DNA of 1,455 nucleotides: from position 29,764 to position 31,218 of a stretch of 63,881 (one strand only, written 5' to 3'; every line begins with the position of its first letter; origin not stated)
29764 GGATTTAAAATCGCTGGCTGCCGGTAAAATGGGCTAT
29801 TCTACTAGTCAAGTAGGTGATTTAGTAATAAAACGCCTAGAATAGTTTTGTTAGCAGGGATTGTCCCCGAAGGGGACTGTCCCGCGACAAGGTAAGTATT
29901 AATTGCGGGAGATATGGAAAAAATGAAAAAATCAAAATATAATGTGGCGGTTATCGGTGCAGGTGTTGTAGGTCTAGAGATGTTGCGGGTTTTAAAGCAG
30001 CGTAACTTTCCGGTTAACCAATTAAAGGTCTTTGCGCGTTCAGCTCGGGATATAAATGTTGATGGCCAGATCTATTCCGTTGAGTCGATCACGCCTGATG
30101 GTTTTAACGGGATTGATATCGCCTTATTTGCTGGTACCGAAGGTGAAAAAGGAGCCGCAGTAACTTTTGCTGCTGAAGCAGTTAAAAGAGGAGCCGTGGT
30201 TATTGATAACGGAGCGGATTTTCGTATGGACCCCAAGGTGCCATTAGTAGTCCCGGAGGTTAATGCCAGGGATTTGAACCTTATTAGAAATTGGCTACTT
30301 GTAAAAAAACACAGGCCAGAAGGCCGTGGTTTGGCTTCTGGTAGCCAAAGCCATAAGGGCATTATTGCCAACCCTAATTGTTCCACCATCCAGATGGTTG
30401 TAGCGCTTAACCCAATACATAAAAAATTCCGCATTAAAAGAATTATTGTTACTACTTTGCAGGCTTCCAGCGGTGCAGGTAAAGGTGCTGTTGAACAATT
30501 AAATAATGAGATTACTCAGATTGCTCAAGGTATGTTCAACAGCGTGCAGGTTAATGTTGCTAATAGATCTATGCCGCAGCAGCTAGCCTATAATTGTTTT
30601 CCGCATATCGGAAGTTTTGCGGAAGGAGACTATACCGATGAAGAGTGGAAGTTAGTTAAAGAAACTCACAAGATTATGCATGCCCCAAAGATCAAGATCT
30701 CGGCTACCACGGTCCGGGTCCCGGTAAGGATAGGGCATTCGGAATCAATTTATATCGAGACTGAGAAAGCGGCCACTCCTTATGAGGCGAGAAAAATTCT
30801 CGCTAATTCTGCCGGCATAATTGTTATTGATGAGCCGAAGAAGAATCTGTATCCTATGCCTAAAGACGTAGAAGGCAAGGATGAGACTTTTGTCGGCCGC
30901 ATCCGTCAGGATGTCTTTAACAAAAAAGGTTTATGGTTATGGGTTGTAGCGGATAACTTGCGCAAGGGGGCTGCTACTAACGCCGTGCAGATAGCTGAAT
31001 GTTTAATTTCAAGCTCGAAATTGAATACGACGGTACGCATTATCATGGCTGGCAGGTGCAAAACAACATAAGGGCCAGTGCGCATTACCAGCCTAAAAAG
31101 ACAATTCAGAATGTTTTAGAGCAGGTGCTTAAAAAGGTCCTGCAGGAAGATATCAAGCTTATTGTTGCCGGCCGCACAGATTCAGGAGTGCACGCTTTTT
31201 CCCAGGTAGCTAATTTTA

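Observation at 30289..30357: In-frame 44-nt palindromic element inside asd (RPE-like invader of a housekeeping gene)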

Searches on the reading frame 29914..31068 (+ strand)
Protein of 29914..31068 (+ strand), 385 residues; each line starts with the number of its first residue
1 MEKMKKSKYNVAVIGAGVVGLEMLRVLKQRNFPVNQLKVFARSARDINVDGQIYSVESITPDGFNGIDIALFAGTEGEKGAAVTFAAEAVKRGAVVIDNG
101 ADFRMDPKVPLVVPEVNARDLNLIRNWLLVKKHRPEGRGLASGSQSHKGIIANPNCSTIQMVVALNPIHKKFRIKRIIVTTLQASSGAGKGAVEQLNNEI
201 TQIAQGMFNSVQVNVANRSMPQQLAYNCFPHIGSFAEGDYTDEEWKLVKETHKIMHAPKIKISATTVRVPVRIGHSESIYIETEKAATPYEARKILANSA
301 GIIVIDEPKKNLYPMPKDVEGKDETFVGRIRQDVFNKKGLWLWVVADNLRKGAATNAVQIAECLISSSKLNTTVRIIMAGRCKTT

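Call 10: find_homologous_proteins(query=window:29914-31068:+)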
Query window:29914-31068:+ (385 aa): 8000 proteins with E <= 0.001 among 8000 candidates; the best 120 are listed.
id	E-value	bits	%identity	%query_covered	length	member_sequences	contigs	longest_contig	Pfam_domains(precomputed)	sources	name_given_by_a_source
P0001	2.1e-252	854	100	100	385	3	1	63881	PF02774.24,PF01118.31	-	-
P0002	1.5e-202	690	85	94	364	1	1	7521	PF02774.24,PF01118.31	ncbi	-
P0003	6.7e-202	688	85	93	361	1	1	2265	PF02800.26,PF02774.24,PF01118.31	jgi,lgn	jgi:aspartate-semialdehyde dehydrogenase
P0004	8.7e-198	675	84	93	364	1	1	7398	PF02800.26,PF02774.24,PF01118.31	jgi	-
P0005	1.0e-197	675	84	94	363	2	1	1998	PF02774.24,PF01118.31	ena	-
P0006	2.7e-196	670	86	95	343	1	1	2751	PF02774.24,PF01118.31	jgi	jgi:aspartate-semialdehyde dehydrogenase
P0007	5.2e-193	659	80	94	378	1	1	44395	PF02774.24,PF01118.31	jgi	jgi:aspartate-semialdehyde dehydrogenase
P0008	8.8e-193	658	86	94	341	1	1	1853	PF02774.24,PF01118.31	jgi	jgi:aspartate-semialdehyde dehydrogenase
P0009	1.9e-191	654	84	95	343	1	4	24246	PF02774.24,PF01118.31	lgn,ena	-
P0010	9.9e-191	652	80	94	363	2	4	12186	PF02774.24,PF01118.31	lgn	-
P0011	1.1e-190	651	81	93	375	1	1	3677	PF02774.24,PF01118.31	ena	-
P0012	6.3e-189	646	83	94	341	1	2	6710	PF02800.26,PF02774.24,PF01118.31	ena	-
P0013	9.6e-189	645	80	95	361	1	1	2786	PF02774.24,PF01118.31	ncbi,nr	ncbi:MAG: aspartate-semialdehyde dehydrogenase [Candidatus Omnitrophota bacterium]|nr:aspartate-semi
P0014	1.3e-188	645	83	94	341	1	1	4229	PF02800.26,PF02774.24,PF01118.31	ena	-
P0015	2.5e-188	644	83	94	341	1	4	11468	PF02800.26,PF02774.24,PF01118.31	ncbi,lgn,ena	-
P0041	1.2e-183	628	77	94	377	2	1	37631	PF02774.24,PF01118.31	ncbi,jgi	ncbi:MAG: aspartate-semialdehyde dehydrogenase [Candidatus Omnitrophota bacterium]|jgi:aspartate-sem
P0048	1.2e-182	625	75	94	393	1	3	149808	PF02800.26,PF02774.24,PF01118.31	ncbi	-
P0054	3.0e-182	624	76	94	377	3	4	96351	PF02774.24,PF01118.31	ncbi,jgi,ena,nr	ncbi:MAG: aspartate-semialdehyde dehydrogenase [Candidatus Omnitrophica bacterium]|jgi:aspartate-sem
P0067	1.7e-181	621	77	93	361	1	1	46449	PF02774.24,PF01118.31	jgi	jgi:aspartate-semialdehyde dehydrogenase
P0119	1.9e-178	611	77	94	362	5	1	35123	PF02774.24,PF01118.31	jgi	-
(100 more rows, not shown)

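Call 11: search_protein_families(library=ncbifam, proteins=[window:29914-31068:+])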
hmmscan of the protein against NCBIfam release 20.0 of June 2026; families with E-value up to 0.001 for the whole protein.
window:29914-31068:+ (385 aa): 12 families
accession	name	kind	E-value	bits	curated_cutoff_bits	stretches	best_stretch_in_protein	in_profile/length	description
NF011456.0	PRK14874.1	equivalog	1.1e-118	396.2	223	2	145-367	120-343/346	aspartate-semialdehyde dehydrogenase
TIGR01296.1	asd_B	equivalog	1.8e-115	385.7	324.2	2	146-366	117-338/339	aspartate-semialdehyde dehydrogenase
NF005229.0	PRK06728.1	equivalog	3.6e-85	285.8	628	2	145-366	121-343/347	aspartate-semialdehyde dehydrogenase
NF005957.0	PRK08040.1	equivalog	4e-49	167.9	273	2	147-366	123-332/336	aspartate-semialdehyde dehydrogenase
NF004224.0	PRK05671.1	equivalog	5.9e-49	167.3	284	1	8-366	4-333/336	aspartate-semialdehyde dehydrogenase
NF006416.0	PRK08664.1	subfamily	5.3e-40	137.7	232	2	8-196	3-189/350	aspartate-semialdehyde dehydrogenase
TIGR00978.1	asd_EA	equivalog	3.6e-35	121.6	301.2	2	11-196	3-187/342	aspartate-semialdehyde dehydrogenase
NF005144.0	PRK06598.1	subfamily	1.5e-18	67.1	198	1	153-356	132-359/369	aspartate-semialdehyde dehydrogenase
TIGR01850.1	argC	equivalog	1.1e-17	64.3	233.6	2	10-197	2-192/345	N-acetyl-gamma-glutamyl-phosphate reductase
NF005368.0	PRK06901.1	equivalog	8.1e-12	45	437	1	148-366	123-320/323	oxidoreductase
TIGR01745.1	asd_gamma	equivalog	2e-10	40.2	402.9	1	209-357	208-358/366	aspartate-semialdehyde dehydrogenase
NF003251.0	PRK04207.1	equivalog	8.8e-05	21.7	185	0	257-311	203-256/343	type II glyceraldehyde-3-phosphate dehydrogenase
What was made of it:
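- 29914..31071 (+): Host gene asd (aspartate-semialdehyde dehydrogenase). NCBIfam PRK14874, E 1e-118 (call 11).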

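Call 14: find_encoding_contigs(protein=P0048, flank=10000, max_places=2)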
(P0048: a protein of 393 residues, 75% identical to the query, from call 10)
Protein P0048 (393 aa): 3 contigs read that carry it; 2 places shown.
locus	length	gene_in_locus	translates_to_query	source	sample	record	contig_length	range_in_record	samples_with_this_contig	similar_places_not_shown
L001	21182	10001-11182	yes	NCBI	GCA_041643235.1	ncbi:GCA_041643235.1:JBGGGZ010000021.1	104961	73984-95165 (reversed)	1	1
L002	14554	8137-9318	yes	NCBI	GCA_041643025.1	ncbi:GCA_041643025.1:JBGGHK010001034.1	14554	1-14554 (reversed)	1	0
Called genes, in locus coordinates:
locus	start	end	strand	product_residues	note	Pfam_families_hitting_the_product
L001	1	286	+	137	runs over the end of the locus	PF02620:YceD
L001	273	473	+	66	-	PF01783:Ribosomal_L32p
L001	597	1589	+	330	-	PF02504:FA_synthesis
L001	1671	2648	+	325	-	PF00108:Thiolase_N, PF02803:Thiolase_C (faint), PF08545:ACP_syn_III, PF08541:ACP_syn_III_C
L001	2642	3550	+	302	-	PF00698:Acyl_transf_1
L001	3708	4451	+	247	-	PF00106:adh_short, PF08659:KR, PF13561:adh_short_C2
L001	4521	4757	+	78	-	PF00550:PP-binding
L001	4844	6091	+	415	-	PF00109:ketoacyl-synt, PF02801:Ketoacyl-synt_C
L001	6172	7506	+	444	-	PF00330:Aconitase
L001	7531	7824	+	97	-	PF01541:GIY-YIG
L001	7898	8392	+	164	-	PF00694:Aconitase_C, PF06434:Aconitase_2_N (faint)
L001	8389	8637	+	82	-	PF20660:DUF6812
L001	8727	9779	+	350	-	PF00180:Iso_dh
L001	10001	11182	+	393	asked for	PF01118:Semialdhyde_dh, PF02800:Gp_dh_C (faint), PF02774:Semialdhyde_dhC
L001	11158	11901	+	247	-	PF01416:PseudoU_synth_1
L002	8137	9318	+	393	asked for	PF01118:Semialdhyde_dh, PF02800:Gp_dh_C (faint), PF02774:Semialdhyde_dhC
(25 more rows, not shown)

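Call 15: find_encoding_contigs(protein=P0054, flank=10000, max_places=2)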
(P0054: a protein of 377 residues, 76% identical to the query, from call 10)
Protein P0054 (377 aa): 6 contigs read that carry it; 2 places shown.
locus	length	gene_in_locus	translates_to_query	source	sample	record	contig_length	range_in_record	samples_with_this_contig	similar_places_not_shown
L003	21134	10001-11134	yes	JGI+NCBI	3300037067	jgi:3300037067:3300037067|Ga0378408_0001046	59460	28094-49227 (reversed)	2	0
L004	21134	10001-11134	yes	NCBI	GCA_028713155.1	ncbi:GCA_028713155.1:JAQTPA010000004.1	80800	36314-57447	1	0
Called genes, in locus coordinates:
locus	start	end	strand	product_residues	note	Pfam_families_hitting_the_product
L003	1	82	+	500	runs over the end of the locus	PF00070:Pyr_redox (faint), PF00890:FAD_binding_2, PF01134:GIDA (faint), PF01266:DAO, PF01593:Amino_oxidase, PF03486:HI0933_like (weak), PF12831:FAD_oxidored (weak), PF13450:NAD_binding_8, +3 more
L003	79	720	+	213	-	PF03602:Cons_hypoth95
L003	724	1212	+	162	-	PF01467:CTP_transf_like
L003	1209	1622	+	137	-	PF02620:YceD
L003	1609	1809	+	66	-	PF01783:Ribosomal_L32p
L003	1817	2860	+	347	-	PF02504:FA_synthesis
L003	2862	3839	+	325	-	PF00108:Thiolase_N, PF08545:ACP_syn_III, PF08541:ACP_syn_III_C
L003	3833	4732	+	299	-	PF00698:Acyl_transf_1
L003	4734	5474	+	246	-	PF00106:adh_short, PF08659:KR, PF13561:adh_short_C2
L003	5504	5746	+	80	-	PF00550:PP-binding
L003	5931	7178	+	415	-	PF00109:ketoacyl-synt, PF00108:Thiolase_N (faint), PF02801:Ketoacyl-synt_C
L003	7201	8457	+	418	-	PF00330:Aconitase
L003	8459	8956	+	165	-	PF06434:Aconitase_2_N (faint), PF00694:Aconitase_C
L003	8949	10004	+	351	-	PF00180:Iso_dh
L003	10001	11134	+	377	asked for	PF01118:Semialdhyde_dh, PF02774:Semialdhyde_dhC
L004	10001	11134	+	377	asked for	PF01118:Semialdhyde_dh, PF02774:Semialdhyde_dhC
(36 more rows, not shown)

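Call 49: predict_structure(alignment_id=A1)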
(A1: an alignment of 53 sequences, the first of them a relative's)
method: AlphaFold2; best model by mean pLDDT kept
length: 385 residues; sequences in the alignment: 53
mean_pLDDT: 66.2   pTM: 0.64
mean pLDDT of the five models: 66.2, 61.8, 60.2, 60.0, 59.9
residues with pLDDT >= 90: 59; 70-90: 128; 50-70: 100; < 50: 98
segments of 3 or more residues with pLDDT < 50: 1-4, 134-146, 183-197, 207-235, 259-273, 311-314, 368-385
pLDDT, mean of each block of 10 residues (from residue 1): 65 86 88 94 88 93 92 68 83 84 62 63 76 46 52 68 81 79 42 48 50 40 28 46 63 55 31 60 90 90 71 50 73 87 67 76 70 31 26
secondary structure, 60 per line:
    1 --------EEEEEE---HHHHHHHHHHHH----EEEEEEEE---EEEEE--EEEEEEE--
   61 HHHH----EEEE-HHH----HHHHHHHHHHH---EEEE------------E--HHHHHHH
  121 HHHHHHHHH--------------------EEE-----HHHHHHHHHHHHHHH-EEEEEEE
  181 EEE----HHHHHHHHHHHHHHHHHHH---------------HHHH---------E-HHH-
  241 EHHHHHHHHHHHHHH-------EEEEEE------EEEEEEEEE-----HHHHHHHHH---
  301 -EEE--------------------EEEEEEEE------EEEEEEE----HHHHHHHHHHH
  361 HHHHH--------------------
elements in order: E9-14 H18-29 E34-41 E45-49 E52-58 H61-64 E69-72 H81-91 E95-98 H114-129 E150-152 H158-172 E174-183 H188-206 H222-225 H242-255 E263-268 E275-283 H289-297 E302-304 E325-332 E339-345 H350-365
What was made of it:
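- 30277..30303 (+): Asd-specific 9-residue extension (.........), immediately upstream of KKH and the element. It is not part of the repeat but always accompanies it in Asd. AlphaFold2 places it in a helix spanning residues 114-129 (call 49).
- The AlphaFold2 model is mediocre, with mean pLDDT 66 (call 49). AlphaFold2 gives pLDDT below 50 for the insert in Asd (call 49).
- Tried and rejected: The AlphaFold2 model of Asd had only moderate confidence, so it supports no more than 'unstructured loop' (call 49).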

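Call 50: search_solved_structures(query=window:29914-31068:+, show_alignments=1, max_evalue=1e-30)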
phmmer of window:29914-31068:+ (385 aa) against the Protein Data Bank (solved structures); distinct sequences matched with E-value up to 1e-30: 6.
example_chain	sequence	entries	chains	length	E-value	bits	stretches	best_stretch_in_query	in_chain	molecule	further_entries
2gyy_A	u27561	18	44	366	3.6e-76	259.8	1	145-370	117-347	Aspartate beta-semialdehyde dehydrogenase | Aspartate-semialdehyde dehydrogenase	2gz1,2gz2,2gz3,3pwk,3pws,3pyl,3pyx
8juo_A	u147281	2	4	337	9e-76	258.5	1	148-367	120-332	Aspartate-semialdehyde dehydrogenase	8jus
2qz9_A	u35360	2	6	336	3.5e-69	236.8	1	147-365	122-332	Aspartate-semialdehyde dehydrogenase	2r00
2yv3_A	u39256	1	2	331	7.9e-68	232.4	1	146-363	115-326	Aspartate-semialdehyde dehydrogenase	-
3vos_A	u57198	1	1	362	2.4e-49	171.6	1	10-365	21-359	Aspartate-semialdehyde dehydrogenase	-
3tz6_A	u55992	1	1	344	2.4e-49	171.6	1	11-365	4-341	Aspartate-semialdehyde dehydrogenase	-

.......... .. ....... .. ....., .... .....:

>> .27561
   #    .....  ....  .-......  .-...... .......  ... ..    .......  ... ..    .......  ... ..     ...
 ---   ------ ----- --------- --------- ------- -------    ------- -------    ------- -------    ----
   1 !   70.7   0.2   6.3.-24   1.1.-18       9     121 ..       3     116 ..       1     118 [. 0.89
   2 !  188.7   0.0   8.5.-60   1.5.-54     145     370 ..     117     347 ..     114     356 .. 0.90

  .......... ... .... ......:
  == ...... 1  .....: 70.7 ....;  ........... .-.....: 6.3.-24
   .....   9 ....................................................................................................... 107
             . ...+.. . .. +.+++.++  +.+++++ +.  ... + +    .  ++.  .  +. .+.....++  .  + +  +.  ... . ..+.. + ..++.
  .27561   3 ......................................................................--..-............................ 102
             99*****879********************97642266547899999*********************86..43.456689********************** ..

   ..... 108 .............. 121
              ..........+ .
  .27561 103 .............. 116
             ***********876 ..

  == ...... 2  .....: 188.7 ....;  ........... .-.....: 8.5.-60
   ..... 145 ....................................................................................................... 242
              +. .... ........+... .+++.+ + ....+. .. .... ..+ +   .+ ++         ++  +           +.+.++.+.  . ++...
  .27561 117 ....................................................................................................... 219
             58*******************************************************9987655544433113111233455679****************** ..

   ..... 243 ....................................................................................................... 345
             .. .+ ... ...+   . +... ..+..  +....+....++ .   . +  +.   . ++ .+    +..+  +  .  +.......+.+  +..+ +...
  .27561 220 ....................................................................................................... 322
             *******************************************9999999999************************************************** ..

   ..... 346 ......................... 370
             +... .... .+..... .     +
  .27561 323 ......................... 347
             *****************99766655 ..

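Call 79: find_encoding_contigs(protein=P0007, flank=200, max_places=1)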
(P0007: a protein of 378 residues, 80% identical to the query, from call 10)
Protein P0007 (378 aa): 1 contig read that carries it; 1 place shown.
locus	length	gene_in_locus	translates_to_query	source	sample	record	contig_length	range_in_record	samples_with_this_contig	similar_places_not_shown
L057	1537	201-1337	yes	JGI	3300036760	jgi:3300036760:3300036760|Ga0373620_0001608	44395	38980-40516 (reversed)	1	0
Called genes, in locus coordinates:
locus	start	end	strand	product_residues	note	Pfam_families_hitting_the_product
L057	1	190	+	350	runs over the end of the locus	PF00180:Iso_dh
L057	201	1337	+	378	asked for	PF01118:Semialdhyde_dh, PF02774:Semialdhyde_dhC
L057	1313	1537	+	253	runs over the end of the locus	PF01416:PseudoU_synth_1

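Call 80: find_encoding_contigs(protein=P0067, flank=200, max_places=1)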
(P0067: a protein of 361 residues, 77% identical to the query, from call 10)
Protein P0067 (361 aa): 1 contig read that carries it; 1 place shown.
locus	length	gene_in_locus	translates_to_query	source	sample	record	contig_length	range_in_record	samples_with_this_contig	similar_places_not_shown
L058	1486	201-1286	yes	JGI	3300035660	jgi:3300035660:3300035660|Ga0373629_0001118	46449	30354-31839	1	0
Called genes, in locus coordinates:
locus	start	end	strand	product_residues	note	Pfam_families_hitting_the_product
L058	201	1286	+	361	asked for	PF01118:Semialdhyde_dh, PF02774:Semialdhyde_dhC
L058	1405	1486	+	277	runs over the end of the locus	PF01416:PseudoU_synth_1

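Call 81: find_encoding_contigs(protein=P0119, flank=200, max_places=1)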
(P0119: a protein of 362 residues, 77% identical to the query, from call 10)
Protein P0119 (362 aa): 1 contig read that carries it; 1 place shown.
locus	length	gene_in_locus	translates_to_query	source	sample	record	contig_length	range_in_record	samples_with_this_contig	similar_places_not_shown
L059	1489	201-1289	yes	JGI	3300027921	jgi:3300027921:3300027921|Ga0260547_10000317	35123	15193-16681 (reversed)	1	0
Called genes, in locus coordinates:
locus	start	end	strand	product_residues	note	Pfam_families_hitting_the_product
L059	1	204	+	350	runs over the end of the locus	PF00180:Iso_dh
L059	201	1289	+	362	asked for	PF01118:Semialdhyde_dh, PF02774:Semialdhyde_dhC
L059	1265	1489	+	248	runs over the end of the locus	PF01416:PseudoU_synth_1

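Call 82: find_encoding_contigs(protein=P0041, flank=200, max_places=1)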
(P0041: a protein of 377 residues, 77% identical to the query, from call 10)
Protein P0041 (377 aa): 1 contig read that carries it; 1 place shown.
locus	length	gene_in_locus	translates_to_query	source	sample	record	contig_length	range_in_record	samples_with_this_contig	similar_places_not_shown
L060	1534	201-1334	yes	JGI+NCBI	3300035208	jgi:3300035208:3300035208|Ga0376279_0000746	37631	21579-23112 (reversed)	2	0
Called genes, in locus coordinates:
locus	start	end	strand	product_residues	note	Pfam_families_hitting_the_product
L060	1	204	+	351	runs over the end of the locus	PF00180:Iso_dh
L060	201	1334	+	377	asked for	PF01118:Semialdhyde_dh, PF02774:Semialdhyde_dhC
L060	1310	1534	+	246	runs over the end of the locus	PF01416:PseudoU_synth_1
